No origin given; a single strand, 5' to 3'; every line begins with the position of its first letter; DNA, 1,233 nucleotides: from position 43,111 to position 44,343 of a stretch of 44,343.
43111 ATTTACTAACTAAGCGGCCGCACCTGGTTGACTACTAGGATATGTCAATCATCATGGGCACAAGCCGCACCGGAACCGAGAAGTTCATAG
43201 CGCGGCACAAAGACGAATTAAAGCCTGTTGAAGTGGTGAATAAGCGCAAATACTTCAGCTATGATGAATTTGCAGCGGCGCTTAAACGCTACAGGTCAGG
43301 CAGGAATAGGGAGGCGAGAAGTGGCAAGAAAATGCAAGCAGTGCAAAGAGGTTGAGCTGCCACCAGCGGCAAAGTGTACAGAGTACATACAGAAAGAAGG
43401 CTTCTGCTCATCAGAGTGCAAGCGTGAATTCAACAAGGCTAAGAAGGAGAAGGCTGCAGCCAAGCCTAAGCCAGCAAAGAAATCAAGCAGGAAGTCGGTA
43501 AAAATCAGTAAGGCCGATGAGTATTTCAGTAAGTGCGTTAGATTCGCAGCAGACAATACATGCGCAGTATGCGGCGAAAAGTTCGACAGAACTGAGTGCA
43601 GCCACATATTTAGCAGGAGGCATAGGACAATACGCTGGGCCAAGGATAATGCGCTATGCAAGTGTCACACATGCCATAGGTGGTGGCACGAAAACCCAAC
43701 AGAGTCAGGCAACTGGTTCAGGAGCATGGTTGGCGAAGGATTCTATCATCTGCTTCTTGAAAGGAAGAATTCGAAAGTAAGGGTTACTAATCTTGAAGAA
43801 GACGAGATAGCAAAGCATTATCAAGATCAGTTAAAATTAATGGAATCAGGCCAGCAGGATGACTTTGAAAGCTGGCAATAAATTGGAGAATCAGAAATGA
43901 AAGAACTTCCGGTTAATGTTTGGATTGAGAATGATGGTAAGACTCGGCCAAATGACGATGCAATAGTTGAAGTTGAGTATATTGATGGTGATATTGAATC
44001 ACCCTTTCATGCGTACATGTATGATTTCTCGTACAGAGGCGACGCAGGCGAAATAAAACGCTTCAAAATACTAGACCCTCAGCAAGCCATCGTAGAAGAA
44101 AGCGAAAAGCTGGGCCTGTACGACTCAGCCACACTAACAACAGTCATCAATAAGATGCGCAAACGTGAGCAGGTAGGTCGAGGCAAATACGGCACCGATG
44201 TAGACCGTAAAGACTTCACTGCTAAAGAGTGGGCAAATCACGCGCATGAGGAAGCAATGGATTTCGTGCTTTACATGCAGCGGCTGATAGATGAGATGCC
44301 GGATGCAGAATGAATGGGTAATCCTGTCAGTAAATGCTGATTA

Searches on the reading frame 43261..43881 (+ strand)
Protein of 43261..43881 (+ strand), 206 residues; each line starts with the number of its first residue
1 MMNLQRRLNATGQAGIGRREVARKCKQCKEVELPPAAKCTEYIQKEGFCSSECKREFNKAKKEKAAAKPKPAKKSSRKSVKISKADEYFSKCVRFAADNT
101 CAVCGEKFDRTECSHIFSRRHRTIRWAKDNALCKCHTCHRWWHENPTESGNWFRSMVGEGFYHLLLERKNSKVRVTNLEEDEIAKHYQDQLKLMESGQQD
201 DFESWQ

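Call 31: search_protein_families(library=phrogs, proteins=[window:43261-43881:+], max_evalue=0.001)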
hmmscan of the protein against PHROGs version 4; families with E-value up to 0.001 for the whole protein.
window:43261-43881:+ (206 aa): 2 families
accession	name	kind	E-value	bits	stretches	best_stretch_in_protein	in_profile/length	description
phrog_5034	-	DNA, RNA and nucleotide metabolism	1.5e-18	68.2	1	73-196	6-132/138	NinG/ Rap DNA junction specific endonuclease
phrog_740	-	DNA, RNA and nucleotide metabolism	1.2e-05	25.4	1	90-149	30-91/332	HNH endonuclease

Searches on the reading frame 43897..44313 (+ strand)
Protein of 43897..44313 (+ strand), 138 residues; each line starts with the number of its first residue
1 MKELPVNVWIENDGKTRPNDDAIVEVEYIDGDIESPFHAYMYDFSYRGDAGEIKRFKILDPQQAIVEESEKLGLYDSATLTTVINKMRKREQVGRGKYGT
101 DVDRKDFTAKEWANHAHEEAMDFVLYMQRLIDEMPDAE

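Call 32: search_protein_families(library=phrogs, proteins=[window:43897-44313:+], max_evalue=0.001)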
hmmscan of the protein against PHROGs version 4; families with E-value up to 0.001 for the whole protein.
window:43897-44313:+ (138 aa): 5 families
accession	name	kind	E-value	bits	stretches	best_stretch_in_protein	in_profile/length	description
phrog_23240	-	unknown function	6.2e-10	40.3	1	78-131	75-128/140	-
phrog_11184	-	unknown function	2.8e-09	37.9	1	79-132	38-91/104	-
phrog_17558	-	unknown function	3.4e-08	34.6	1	80-134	57-111/168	-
phrog_28498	-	unknown function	1.7e-06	29.3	1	76-126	3-53/110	-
phrog_32278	-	unknown function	1.1e-05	26.5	1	76-130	44-95/103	-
